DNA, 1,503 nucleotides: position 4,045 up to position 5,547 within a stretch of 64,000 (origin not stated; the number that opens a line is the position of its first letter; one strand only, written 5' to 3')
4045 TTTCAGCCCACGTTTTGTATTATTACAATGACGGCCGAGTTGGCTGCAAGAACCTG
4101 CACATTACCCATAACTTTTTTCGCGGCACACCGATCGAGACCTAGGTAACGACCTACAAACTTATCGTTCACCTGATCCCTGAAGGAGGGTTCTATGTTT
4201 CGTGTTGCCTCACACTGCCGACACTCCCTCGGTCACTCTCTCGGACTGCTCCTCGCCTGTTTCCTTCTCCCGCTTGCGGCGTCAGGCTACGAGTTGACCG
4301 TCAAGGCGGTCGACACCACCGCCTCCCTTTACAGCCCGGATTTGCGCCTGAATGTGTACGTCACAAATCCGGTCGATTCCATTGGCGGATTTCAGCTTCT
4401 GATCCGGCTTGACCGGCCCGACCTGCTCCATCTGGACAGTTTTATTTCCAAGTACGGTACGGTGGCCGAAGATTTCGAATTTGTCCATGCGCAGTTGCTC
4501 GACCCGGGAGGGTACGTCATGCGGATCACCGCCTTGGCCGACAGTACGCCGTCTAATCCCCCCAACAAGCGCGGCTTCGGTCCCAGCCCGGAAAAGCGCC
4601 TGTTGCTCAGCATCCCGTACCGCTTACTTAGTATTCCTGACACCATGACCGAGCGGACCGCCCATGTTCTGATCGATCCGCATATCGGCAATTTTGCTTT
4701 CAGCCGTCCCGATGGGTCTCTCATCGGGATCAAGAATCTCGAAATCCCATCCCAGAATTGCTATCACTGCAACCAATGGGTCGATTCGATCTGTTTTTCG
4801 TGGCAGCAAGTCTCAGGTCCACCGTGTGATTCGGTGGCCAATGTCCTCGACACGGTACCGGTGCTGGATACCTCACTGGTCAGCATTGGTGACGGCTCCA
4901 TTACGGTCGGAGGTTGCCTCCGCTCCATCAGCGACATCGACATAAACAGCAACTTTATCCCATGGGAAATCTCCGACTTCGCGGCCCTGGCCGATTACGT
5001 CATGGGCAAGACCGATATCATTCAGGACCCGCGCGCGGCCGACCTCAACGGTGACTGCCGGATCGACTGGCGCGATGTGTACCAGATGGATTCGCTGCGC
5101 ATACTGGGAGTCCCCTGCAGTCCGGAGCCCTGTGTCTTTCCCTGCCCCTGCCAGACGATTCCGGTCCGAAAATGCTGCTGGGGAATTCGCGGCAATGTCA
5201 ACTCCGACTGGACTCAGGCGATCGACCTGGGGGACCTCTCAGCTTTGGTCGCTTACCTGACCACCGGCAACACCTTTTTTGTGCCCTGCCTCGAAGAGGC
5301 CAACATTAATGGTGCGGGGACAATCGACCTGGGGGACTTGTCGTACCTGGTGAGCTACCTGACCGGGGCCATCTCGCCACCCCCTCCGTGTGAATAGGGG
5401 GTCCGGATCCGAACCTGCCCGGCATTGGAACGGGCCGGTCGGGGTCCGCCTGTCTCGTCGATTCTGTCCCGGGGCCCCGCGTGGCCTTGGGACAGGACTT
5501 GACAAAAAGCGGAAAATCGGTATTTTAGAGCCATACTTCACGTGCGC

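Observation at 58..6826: Non-cellulosomal cohesin-dockerin module: three paralogous cohesin+double-dockerin secreted proteins next to a dockerin-tagged clan-CD cysteine protease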

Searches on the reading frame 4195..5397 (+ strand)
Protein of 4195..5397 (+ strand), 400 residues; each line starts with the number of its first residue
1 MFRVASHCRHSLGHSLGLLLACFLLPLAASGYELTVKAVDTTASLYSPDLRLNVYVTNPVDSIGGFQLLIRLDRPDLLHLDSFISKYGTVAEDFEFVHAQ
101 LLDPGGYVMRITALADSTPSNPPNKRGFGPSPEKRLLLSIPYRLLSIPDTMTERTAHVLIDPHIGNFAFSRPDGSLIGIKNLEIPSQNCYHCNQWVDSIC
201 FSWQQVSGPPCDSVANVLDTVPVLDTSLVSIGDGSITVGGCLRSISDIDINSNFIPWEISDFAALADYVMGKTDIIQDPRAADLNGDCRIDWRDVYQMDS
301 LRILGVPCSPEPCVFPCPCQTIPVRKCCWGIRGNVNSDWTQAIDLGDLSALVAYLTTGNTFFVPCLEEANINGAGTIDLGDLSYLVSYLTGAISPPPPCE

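Call 3: search_protein_families(library=pfam, proteins=[window:4195-5397:+], max_evalue=1)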
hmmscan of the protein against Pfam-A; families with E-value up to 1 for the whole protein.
window:4195-5397:+ (400 aa): 2 families
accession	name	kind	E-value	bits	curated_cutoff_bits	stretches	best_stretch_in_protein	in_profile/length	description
PF00404.24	Dockerin_1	-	9.4e-05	23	22.9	1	260-297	13-51/57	Dockerin type I domain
PF01528.21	Herpes_glycop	-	0.43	9.9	25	1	4-49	264-310/373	Herpesvirus glycoprotein M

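Call 4: search_protein_families(library=ncbifam, proteins=[window:4195-5397:+], max_evalue=1)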
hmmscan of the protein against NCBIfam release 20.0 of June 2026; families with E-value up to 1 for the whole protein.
window:4195-5397:+ (400 aa): 2 families
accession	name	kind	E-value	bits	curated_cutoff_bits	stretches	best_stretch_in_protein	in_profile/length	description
NF045500.1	Omp28_seleno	equivalog_domain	0.011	15.1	200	1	331-388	316-374/377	Omp28-related selenoprotein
NF052453.1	MthilOxMtoX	equivalog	0.19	10.1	650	1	258-310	188-239/408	methanethiol oxidase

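Call 8: find_homologous_proteins(query=window:4195-5397:+, max_evalue=0.001)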
Query window:4195-5397:+ (400 aa): 28 proteins with E <= 0.001 among 8000 candidates.
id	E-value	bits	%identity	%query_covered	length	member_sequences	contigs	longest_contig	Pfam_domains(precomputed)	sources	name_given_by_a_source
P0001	7.1e-276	933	100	100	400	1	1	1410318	-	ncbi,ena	-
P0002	3.5e-93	331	44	96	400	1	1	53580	PF00404.25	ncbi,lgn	ncbi:MAG: dockerin type I repeat-containing protein [Candidatus Zixiibacteriota bacterium]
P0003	1.7e-91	325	46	96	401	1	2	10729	-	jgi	jgi:hypothetical protein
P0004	2.5e-90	322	44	100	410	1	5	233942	-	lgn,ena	-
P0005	5.7e-85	304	39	100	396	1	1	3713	PF00404.25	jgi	jgi:hypothetical protein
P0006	2.2e-84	302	40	99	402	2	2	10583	PF00404.25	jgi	-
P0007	2.9e-75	272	44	81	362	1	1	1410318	-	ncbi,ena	-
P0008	1.9e-51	193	33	92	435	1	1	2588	PF00404.25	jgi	-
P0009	1.1e-45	174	36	92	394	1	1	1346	PF00404.25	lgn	-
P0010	1.7e-37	147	31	92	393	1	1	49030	PF00404.25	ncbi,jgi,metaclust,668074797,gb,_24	metaclust:\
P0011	1.5e-32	131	30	56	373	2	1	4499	-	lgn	-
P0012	8.9e-28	115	35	55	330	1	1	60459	-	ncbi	-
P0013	6.9e-26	109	29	52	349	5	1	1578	-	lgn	-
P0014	5.2e-22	96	26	61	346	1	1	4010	-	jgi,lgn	-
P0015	1.3e-13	69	62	19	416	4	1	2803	PF09603.16,PF00404.25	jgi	jgi:uncharacterized protein (TIGR02145 family)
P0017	2.7e-13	68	61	19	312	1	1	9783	PF09603.16,PF00404.25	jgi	jgi:uncharacterized protein (TIGR02145 family)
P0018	1.1e-10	59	25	66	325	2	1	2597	PF00404.25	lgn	-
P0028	4.3e-4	37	37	15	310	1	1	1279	PF00404.25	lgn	-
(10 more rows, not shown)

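Call 13: predict_structure(alignment_id=A1)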
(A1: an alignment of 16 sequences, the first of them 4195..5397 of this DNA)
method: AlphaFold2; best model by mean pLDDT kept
length: 400 residues; sequences in the alignment: 16
mean_pLDDT: 83.4   pTM: 0.54
mean pLDDT of the five models: 83.4, 82.9, 73.3, 73.0, 72.3
residues with pLDDT >= 90: 145; 70-90: 197; 50-70: 44; < 50: 14
segments of 3 or more residues with pLDDT < 50: 1-9, 26-30
pLDDT, mean of each block of 10 residues (from residue 1): 46 62 53 85 78 92 93 93 86 92 92 81 80 91 84 90 92 88 88 94 91 89 89 88 76 85 89 85 84 86 65 67 77 84 90 84 83 88 94 82
secondary structure, 60 per line:
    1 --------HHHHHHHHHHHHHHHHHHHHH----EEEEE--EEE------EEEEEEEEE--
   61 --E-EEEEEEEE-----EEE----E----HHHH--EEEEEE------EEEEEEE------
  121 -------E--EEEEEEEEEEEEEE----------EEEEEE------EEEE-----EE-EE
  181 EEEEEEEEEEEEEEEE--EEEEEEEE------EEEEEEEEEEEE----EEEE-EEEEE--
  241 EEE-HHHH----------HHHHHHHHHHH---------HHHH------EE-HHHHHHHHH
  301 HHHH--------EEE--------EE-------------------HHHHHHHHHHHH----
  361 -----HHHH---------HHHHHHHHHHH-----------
elements in order: H9-29 E34-38 E41-43 E50-58 E65-72 E78-80 H90-93 E96-101 E108-114 E131-144 E155-160 E167-170 E179-196 E199-206 E213-224 E229-232 E234-238 E241-243 H245-248 H259-269 H279-282 H292-304 E313-315 H345-356 H366-369 H379-389

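Call 20: search_solved_structures(query=A1, max_evalue=10, show_alignments=2)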
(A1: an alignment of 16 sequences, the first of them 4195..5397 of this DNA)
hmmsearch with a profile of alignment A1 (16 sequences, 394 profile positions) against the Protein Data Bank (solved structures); distinct sequences matched with E-value up to 10: 32.
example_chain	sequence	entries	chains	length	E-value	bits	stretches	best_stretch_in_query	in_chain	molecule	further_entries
8x39_A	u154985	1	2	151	5.4e-09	38.6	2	244-304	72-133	Serine protease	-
8x3a_A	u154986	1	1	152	5.5e-09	38.6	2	244-304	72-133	Serine protease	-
4fl4_A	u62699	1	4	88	3.3e-08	36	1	247-304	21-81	Glycoside hydrolase family 9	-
1daq_A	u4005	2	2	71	1e-07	34.4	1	245-304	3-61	ENDOGLUCANASE SS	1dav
2mte_A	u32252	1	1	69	1.3e-07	34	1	245-304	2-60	Cellulose 1,4-beta-cellobiosidase (reducing end) CelS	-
4cj0_A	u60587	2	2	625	2.6e-07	33.1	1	228-303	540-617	ENDOGLUCANASE D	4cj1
1clc_A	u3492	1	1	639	2.7e-07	33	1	228-303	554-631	ENDOGLUCANASE CELD; EC: 3.2.1.4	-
2y3n_B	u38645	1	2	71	7e-07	31.7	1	246-308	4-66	CELLULOSOMAL FAMILY-48 PROCESSIVE GLYCOSIDE HYDROLASE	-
2yik_A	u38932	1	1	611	1.4e-06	30.7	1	247-305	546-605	ENDOGLUCANASE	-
3ul4_B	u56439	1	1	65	1.9e-06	30.2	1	247-302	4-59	Cellulosome enzyme, dockerin type I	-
4dh2_B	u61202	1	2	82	3.5e-06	29.4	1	248-304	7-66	Dockerin type 1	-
6kg9_A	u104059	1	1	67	4.1e-06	29.1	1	249-302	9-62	And cellulose-binding endoglucanase family 9 CelL ortholog dockerin domain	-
6kge_D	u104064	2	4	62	9.6e-06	27.9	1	249-301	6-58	And cellulose-binding endoglucanase family 9 CelL ortholog dockerin domain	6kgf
6kgc_B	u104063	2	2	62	1.3e-05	27.4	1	249-300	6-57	And cellulose-binding endoglucanase family 9 CelL ortholog dockerin domain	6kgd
5nrk_B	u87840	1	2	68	1.6e-05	27.2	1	248-302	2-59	DocCel5: Type I dockerin repeat domain from A. cellulolyticus family 5 endoglucanase WP_01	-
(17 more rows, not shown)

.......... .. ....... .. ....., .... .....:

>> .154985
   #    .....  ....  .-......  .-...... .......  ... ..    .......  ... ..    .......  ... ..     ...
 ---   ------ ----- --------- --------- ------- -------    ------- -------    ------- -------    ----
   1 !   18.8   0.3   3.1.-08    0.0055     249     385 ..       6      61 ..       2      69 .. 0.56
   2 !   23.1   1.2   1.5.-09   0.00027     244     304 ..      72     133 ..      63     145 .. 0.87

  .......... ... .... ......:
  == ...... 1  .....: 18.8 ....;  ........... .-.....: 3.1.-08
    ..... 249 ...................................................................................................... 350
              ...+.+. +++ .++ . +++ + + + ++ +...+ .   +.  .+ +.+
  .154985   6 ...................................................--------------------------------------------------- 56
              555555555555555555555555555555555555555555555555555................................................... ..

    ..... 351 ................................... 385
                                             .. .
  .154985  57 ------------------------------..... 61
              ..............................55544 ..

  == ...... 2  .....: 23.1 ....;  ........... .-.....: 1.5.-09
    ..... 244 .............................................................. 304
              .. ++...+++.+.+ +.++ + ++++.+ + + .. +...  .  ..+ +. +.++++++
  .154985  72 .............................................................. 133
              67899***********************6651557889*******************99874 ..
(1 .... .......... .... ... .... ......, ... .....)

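Call 22: find_encoding_contigs(protein=P0004, flank=10000, max_places=3)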
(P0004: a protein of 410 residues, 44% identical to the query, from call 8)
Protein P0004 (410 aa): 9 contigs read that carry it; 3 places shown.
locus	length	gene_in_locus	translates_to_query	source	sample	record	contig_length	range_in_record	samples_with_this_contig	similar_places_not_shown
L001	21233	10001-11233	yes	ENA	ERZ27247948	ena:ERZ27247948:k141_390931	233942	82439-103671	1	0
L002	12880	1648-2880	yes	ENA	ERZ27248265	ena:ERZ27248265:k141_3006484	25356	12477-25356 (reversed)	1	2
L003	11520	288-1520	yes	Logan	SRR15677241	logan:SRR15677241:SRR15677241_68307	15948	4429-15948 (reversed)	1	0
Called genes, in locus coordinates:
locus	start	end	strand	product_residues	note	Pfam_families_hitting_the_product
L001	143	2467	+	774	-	PF13620:CarboxypepD_reg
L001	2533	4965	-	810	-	PF00521:DNA_topoisoIV, PF03989:DNA_gyraseA_C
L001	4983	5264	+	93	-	-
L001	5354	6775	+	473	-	-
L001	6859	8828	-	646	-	PF05048:NosD (faint), PF13229:Beta_helix (faint)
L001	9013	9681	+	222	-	-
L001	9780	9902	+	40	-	-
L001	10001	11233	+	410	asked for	-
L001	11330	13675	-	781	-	-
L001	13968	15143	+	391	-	PF00404:Dockerin_1 (weak)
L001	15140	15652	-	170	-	-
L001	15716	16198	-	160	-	PF01613:Flavin_Reduct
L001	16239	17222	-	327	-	PF04055:Radical_SAM (weak)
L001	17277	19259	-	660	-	PF13520:AA_permease_2, PF00324:AA_permease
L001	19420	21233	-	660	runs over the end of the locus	PF13520:AA_permease_2, PF00324:AA_permease (weak)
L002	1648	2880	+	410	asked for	-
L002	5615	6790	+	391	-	PF00404:Dockerin_1 (weak)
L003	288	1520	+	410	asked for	-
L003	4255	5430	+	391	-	PF00404:Dockerin_1 (weak)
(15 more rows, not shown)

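Call 23: find_encoding_contigs(protein=P0002, flank=10000, max_places=3)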
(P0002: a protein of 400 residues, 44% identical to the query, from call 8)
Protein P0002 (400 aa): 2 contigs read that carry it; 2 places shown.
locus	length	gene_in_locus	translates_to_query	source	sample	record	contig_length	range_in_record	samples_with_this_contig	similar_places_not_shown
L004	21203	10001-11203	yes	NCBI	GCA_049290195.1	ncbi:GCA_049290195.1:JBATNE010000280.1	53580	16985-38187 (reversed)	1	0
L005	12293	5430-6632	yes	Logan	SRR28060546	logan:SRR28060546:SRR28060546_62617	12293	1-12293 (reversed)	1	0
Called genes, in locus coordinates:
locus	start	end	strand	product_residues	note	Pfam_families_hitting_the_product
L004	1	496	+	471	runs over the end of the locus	PF00309:Sigma54_AID, PF04963:Sigma54_CBD, PF04552:Sigma54_DBD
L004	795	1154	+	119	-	PF02482:Ribosomal_S30AE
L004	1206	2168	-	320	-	-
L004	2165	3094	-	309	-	PF00892:EamA, PF03151:TPT (weak)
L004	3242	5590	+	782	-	PF13620:CarboxypepD_reg, PF13715:CarbopepD_reg_2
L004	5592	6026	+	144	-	PF19780:DUF6265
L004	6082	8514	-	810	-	PF00521:DNA_topoisoIV, PF03989:DNA_gyraseA_C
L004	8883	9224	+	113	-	-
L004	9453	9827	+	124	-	-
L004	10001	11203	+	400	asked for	PF00404:Dockerin_1 (faint)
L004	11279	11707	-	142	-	PF01814:Hemerythrin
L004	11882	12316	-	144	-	PF08332:CaMKII_AD (weak), PF13474:SnoaL_3, PF14534:DUF4440, PF12680:SnoaL_2 (weak)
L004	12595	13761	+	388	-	PF00404:Dockerin_1 (weak)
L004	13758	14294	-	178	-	-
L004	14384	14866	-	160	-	PF01613:Flavin_Reduct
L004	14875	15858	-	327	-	PF04055:Radical_SAM (weak)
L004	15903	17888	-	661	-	PF13520:AA_permease_2, PF00324:AA_permease (weak)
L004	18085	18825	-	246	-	PF13489:Methyltransf_23, PF01728:FtsJ, PF13847:Methyltransf_31 (faint), PF08241:Methyltransf_11, PF08242:Methyltransf_12, PF13649:Methyltransf_25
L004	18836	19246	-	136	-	PF00583:Acetyltransf_1 (weak), PF13673:Acetyltransf_10, PF13508:Acetyltransf_7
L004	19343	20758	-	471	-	-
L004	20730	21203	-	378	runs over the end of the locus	PF13421:Band_7_1, PF01145:Band_7, PF17032:Zn_ribbon_15 (faint), PF12773:DZR, PF18912:DZR_2 (faint), PF13240:Zn_Ribbon_1 (weak)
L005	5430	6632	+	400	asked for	PF00404:Dockerin_1 (faint)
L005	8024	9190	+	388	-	PF00404:Dockerin_1 (weak)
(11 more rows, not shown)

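Call 26: find_encoding_contigs(protein=P0010, flank=8000, max_places=2)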
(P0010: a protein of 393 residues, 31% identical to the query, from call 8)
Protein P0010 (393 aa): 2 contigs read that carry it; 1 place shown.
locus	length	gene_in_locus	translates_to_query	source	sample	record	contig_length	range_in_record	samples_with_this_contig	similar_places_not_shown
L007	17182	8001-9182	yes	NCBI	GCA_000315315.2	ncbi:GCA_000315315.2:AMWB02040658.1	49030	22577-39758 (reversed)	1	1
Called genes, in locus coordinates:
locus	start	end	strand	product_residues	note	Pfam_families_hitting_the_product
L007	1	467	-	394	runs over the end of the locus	PF13506:Glyco_transf_21, PF13641:Glyco_tranf_2_3, PF13632:Glyco_trans_2_3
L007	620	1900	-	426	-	PF00232:Glyco_hydro_1, PF02449:Glyco_hydro_42 (weak)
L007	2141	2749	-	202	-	-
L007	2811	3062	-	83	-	-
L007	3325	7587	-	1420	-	PF00069:Pkinase, PF07714:PK_Tyr_Ser-Thr (faint), PF01590:GAF, PF13185:GAF_2, PF00158:Sigma54_activat, PF14532:Sigma54_activ_2, PF25601:AAA_lid_14, PF02954:HTH_8, +4 more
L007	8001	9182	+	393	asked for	PF00404:Dockerin_1 (weak)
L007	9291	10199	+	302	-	PF24248:DUF7451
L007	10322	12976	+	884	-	-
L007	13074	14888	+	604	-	PF03169:OPT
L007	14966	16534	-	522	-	PF19190:BACON_2 (faint), PF15902:Sortilin-Vps10 (faint), PF14870:PSII_BNR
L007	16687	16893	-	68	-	-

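Call 53: search_protein_families(library=pfam, alignment_id=A5, max_evalue=1)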
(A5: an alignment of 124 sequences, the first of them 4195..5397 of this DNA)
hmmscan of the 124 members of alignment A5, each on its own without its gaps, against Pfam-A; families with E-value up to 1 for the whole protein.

A. member 1, window:4195-5397:+ (400 aa): 2 families
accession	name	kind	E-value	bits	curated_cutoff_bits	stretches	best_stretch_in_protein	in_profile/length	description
PF00404.24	Dockerin_1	-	9.4e-05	23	22.9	1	260-297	13-51/57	Dockerin type I domain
PF01528.21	Herpes_glycop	-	0.43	9.9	25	1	4-49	264-310/373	Herpesvirus glycoprotein M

B. families by the number of members that match (of 124 scanned): 39 families (the first 25 are shown)
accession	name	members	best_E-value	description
PF00404.24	Dockerin_1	90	2.4e-19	Dockerin type I domain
PF00036.39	EF-hand_1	13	6.8e-05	EF hand domain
PF13202.12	EF-hand_5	10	3e-06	EF hand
PF13405.12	EF-hand_6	7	0.0023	EF-hand domain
PF13499.12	EF-hand_7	6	0.024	EF-hand domain pair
PF13517.12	FG-GAP_3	3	0.0058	FG-GAP-like repeat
PF04500.22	FLYWCH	3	0.083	FLYWCH zinc finger domain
PF00963.24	Cohesin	2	0.031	Cohesin domain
PF05980.17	Toxin_7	2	0.1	Toxin 7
PF13496.11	DUF4120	1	0.00043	Domain of unknown function (DUF4120)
PF22021.2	RbmA-like_FnIII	1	0.022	RbmA-like, FnIII domain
PF19228.4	DUF5881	1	0.039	Family of unknown function (DUF5881)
PF20487.3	DUF6726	1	0.05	Family of unknown function (DUF6726)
PF05052.17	MerE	1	0.055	MerE protein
PF18893.5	DUF5652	1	0.078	Family of unknown function (DUF5652)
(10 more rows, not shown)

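Call 60: find_related_loci(query=A6, collection=genome_contigs, flank=6000)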
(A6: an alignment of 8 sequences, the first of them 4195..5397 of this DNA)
Query A6 (400 aa) in genome_contigs; peptide patterns used: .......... (x = any residue, [..] = any of these).
57 stretches matched a pattern; 7 encode a relative of the query (tblastn E <= 1e-3); 7 distinct loci.
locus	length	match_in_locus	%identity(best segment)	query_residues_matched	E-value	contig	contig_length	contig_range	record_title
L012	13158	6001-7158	44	16-399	2e-96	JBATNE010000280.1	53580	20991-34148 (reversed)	MAG: Candidatus Zixiibacteriota bacterium isolate MFD10473_ilm_asm_bin15 k127_97098, whole genome shotgun sequence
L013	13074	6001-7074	25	4-315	2e-18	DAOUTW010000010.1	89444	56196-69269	MAG TPA_asm: Candidatus Zixiibacteriota bacterium isolate CSMAG_807 CSMAG_807_k141_830162_length_89444_cov_12.0000, whol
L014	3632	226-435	39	329-399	2e-6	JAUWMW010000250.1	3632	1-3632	MAG: bacterium isolate CSMAG_2408 CSMAG_2408_k141_344640_length_3632_cov_45.0000, whole genome shotgun sequence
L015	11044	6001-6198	40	334-399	4e-6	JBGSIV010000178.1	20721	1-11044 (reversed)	MAG: Candidatus Zixiibacteriota bacterium isolate JTS-AC140 k141_3192615, whole genome shotgun sequence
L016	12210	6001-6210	38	329-399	1e-5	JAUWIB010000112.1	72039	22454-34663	MAG: bacterium isolate CSMAG_2283 CSMAG_2283_k141_922825_length_72039_cov_12.0898, whole genome shotgun sequence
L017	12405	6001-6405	39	113-396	1e-5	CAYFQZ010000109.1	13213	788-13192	MAG TPA_asm: uncultured Ignavibacteria bacterium isolate ERP108616_co1_151 genome assembly, contig: k119_1558347, whole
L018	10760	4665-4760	50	260-291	7e-5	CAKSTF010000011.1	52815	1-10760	MAG: uncultured Eubacteriales bacterium isolate REFINED_METABAT215_TOP10_CONTIGS_1500_ASSEMBLY_K77_MERGED__Hadza_PheChl_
